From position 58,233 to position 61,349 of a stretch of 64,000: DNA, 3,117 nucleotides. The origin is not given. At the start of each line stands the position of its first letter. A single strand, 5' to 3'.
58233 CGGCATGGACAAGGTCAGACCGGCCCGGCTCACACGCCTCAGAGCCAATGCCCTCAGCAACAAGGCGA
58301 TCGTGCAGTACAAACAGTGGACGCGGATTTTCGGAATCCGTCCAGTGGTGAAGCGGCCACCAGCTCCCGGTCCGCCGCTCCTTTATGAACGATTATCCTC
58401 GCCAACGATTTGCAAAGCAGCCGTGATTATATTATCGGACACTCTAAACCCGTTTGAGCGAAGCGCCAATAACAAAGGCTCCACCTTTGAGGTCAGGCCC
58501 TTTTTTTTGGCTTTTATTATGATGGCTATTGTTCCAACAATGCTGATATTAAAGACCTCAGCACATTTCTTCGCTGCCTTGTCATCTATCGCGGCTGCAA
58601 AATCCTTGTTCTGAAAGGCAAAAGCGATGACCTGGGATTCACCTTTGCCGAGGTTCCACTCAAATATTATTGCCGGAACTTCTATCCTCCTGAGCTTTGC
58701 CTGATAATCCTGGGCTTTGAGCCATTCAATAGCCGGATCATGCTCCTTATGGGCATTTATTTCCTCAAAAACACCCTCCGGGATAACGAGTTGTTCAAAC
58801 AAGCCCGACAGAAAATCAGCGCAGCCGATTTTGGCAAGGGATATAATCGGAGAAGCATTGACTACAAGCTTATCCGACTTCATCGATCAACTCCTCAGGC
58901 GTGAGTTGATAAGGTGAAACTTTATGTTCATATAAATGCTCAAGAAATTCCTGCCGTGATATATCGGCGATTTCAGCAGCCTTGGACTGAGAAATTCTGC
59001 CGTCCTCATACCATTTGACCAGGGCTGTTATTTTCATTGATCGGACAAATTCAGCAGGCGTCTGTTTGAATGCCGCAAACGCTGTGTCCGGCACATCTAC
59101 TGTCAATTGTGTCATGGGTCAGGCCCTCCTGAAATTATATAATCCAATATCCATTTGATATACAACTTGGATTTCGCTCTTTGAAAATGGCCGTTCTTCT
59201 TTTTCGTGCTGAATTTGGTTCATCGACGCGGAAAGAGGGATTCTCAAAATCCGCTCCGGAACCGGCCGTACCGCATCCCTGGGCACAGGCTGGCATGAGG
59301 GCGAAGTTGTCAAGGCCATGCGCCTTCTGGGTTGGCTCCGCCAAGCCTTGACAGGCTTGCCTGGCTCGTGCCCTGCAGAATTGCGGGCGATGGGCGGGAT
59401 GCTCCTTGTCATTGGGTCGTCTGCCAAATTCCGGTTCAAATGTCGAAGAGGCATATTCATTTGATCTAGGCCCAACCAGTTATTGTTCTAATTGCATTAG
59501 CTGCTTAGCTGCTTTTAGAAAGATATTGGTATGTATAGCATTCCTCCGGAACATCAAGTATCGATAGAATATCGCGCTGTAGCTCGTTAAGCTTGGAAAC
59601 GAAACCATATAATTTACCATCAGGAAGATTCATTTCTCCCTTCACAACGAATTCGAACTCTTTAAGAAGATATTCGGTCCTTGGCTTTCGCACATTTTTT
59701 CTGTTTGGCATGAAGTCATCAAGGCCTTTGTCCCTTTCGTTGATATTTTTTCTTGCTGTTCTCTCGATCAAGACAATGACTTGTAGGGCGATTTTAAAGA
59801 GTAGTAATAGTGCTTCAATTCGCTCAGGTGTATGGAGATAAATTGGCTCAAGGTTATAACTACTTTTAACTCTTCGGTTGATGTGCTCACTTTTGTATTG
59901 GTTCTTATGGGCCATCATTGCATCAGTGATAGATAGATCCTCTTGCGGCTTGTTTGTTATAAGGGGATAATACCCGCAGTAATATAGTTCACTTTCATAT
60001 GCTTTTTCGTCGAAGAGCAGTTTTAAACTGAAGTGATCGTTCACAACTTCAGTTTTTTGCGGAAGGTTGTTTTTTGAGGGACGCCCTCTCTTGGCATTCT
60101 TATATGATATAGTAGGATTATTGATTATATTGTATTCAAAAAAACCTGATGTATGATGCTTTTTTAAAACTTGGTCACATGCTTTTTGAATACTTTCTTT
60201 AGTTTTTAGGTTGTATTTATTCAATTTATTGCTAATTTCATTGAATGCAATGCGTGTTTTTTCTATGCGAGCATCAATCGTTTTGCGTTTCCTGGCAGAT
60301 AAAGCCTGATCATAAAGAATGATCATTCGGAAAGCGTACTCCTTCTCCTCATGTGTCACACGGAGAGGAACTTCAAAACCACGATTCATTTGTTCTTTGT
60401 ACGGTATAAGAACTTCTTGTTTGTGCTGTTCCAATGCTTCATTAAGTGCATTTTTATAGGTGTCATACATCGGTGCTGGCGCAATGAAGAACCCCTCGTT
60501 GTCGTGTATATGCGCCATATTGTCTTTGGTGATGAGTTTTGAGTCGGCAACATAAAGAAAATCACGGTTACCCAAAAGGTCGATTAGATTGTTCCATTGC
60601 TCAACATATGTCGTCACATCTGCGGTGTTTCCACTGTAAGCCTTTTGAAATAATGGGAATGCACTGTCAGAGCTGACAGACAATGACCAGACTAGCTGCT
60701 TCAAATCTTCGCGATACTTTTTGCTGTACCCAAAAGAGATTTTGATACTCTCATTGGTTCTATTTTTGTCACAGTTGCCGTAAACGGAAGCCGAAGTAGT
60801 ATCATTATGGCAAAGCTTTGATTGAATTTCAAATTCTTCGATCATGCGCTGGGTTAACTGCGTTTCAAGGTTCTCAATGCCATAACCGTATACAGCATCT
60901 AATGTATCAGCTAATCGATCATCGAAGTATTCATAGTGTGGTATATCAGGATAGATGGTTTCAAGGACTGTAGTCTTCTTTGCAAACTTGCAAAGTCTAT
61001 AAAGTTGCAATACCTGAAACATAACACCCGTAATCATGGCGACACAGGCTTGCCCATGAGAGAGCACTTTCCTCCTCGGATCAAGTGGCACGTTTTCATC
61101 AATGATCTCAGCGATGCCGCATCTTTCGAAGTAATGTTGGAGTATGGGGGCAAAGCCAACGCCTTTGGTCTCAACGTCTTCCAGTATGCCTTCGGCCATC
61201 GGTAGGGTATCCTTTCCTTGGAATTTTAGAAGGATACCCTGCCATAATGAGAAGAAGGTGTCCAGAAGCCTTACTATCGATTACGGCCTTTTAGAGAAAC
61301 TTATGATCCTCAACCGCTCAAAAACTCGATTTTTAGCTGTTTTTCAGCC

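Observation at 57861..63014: ~5 kb insertion bracketed by direct repeats of the thiF 3' end, whose differences fall only on codon third positions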

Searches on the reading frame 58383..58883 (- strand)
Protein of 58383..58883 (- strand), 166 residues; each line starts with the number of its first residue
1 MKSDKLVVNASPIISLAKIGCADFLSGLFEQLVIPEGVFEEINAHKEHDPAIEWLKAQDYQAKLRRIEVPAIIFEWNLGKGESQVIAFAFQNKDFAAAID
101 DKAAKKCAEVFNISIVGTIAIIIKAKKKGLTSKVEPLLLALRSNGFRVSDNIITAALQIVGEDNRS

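Call 10: search_protein_families(library=pfam, proteins=[window:58383-58883:-], max_evalue=0.01)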
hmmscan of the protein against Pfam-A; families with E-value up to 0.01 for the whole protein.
window:58383-58883:- (166 aa): 1 family
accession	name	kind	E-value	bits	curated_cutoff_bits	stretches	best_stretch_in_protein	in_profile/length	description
PF11848.13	DUF3368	-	8.2e-13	48.5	27.3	1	115-159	1-45/46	Domain of unknown function (DUF3368)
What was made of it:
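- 58383..58883 (-): DUF3368 (PIN-like) toxin candidate, intact. Pfam DUF3368, E = 8e-13 (call 10).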

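Call 37: search_protein_families(library=ncbifam, proteins=[window:58383-58883:-], max_evalue=0.1)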
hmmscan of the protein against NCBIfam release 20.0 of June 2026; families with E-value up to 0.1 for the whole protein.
window:58383-58883:- (166 aa): 0 families

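Call 38: search_protein_families(library=padloc, proteins=[window:58383-58883:-], max_evalue=0.01)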
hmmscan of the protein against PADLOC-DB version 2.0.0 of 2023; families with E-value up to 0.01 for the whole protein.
window:58383-58883:- (166 aa): 7 families
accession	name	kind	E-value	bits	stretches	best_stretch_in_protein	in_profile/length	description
PDLC05070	PDC-S70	-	2.1e-52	175.5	1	1-162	1-161/161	-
PDLC05071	PDC-S70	-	1.5e-38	130.4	1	5-162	2-159/161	-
PDLC05073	PDC-S70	-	2.5e-33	113.3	1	5-162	2-161/162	-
PDLC05074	PDC-S70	-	6.4e-22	76.1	1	39-159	2-124/127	-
PDLC05068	PDC-S70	-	1.5e-18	65.6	1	6-127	3-125/125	-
PDLC05069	PDC-S70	-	3.7e-13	47.6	1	7-154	3-149/161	-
PDLC05072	PDC-S70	-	1.8e-10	38.9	1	3-158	8-164/167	-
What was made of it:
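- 58383..58883 (-): PADLOC PDC-S70, E = 2e-52, profile 1-161 of 161 (call 38).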

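Call 60: search_protein_families(library=phrogs, proteins=[window:58383-58883:-], max_evalue=0.1)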
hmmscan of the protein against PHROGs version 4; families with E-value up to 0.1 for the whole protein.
window:58383-58883:- (166 aa): 1 family
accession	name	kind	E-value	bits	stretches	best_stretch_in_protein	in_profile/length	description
phrog_23404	-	unknown function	0.045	14.8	1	100-158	7-66/114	-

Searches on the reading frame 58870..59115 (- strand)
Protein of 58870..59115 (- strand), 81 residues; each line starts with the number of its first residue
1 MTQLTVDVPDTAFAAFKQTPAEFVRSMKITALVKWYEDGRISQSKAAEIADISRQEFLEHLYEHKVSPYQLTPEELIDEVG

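Call 10: search_protein_families(library=pfam, proteins=[window:58870-59115:-], max_evalue=0.01)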
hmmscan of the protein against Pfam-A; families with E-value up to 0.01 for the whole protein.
window:58870-59115:- (81 aa): 1 family
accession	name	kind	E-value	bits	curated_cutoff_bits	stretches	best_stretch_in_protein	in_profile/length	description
PF03683.19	UPF0175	-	8.7e-23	80.2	27.9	1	8-80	1-73/75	Uncharacterised protein family (UPF0175)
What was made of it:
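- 58870..59115 (-): UPF0175 antitoxin candidate, intact, overlapping the DUF3368 gene. Pfam UPF0175, E = 9e-23 (call 10).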

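Call 37: search_protein_families(library=ncbifam, proteins=[window:58870-59115:-], max_evalue=0.1)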
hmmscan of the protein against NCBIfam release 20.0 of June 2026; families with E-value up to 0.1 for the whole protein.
window:58870-59115:- (81 aa): 0 families

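Call 38: search_protein_families(library=padloc, proteins=[window:58870-59115:-], max_evalue=0.01)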
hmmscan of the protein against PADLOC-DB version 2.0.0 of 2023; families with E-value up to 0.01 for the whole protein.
window:58870-59115:- (81 aa): 1 family
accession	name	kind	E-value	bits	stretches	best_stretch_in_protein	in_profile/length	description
PDLC05075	PDC-S70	-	8.2e-09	33.8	1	3-80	2-77/83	-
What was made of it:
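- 58870..59115 (-): PADLOC PDC-S70 partner (call 38).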

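Call 60: search_protein_families(library=phrogs, proteins=[window:58870-59115:-], max_evalue=0.1)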
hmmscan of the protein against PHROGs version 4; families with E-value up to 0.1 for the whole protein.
window:58870-59115:- (81 aa): 0 families

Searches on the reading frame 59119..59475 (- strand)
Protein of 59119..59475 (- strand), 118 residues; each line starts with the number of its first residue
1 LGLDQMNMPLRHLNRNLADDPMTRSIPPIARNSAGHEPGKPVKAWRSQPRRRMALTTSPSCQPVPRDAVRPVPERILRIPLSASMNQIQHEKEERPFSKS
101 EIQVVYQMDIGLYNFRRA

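Call 59: search_protein_families(library=pfam, proteins=[window:59119-59475:-], max_evalue=5)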
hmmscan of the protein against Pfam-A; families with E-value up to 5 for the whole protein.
window:59119-59475:- (118 aa): 0 families

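Call 60: search_protein_families(library=phrogs, proteins=[window:59119-59475:-], max_evalue=0.1)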
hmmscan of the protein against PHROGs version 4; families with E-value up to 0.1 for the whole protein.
window:59119-59475:- (118 aa): 0 families

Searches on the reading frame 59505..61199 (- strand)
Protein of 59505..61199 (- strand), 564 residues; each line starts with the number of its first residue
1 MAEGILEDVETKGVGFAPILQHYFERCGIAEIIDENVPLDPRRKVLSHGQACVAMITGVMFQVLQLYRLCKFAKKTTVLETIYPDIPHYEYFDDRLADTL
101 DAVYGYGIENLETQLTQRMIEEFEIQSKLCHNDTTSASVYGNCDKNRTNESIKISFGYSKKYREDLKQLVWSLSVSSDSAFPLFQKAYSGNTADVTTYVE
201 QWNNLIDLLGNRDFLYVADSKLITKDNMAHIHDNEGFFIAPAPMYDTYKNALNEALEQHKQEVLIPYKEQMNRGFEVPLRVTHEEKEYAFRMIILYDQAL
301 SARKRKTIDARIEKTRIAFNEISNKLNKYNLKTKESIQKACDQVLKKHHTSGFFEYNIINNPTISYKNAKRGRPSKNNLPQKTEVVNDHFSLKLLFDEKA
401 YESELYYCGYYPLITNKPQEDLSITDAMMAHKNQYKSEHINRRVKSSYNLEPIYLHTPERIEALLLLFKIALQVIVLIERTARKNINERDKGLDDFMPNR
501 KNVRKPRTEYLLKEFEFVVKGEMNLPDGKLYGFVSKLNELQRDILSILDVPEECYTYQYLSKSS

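Call 10: search_protein_families(library=pfam, proteins=[window:59505-61199:-], max_evalue=0.01)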
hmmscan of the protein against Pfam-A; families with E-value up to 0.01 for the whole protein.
window:59505-61199:- (564 aa): 2 families
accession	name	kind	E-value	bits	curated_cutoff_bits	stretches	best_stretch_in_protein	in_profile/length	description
PF14104.11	DUF4277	-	9.9e-15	55.3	25.4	1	10-115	2-107/109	Domain of unknown function (DUF4277)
PF01609.27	DDE_Tnp_1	-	4e-05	23.9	23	1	175-472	42-198/200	Transposase DDE domain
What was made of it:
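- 59505..61199 (-): Full-length IS1634-family transposase gene (564 aa) inside a low-GC (0.40) block of about 59470-61440. Pfam DUF4277 + DDE_Tnp_1 (call 10).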

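Call 37: search_protein_families(library=ncbifam, proteins=[window:59505-61199:-], max_evalue=0.1)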
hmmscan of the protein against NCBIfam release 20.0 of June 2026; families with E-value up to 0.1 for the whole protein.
window:59505-61199:- (564 aa): 1 family
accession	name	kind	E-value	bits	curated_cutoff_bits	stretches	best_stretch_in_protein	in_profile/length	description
NF033559.2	transpos_IS1634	equivalog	1.1e-75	255.5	100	1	19-551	11-482/483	IS1634 family transposase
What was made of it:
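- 59505..61199 (-): NCBIfam NF033559, E = 1e-75, profile 11-482 of 483 (call 37).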
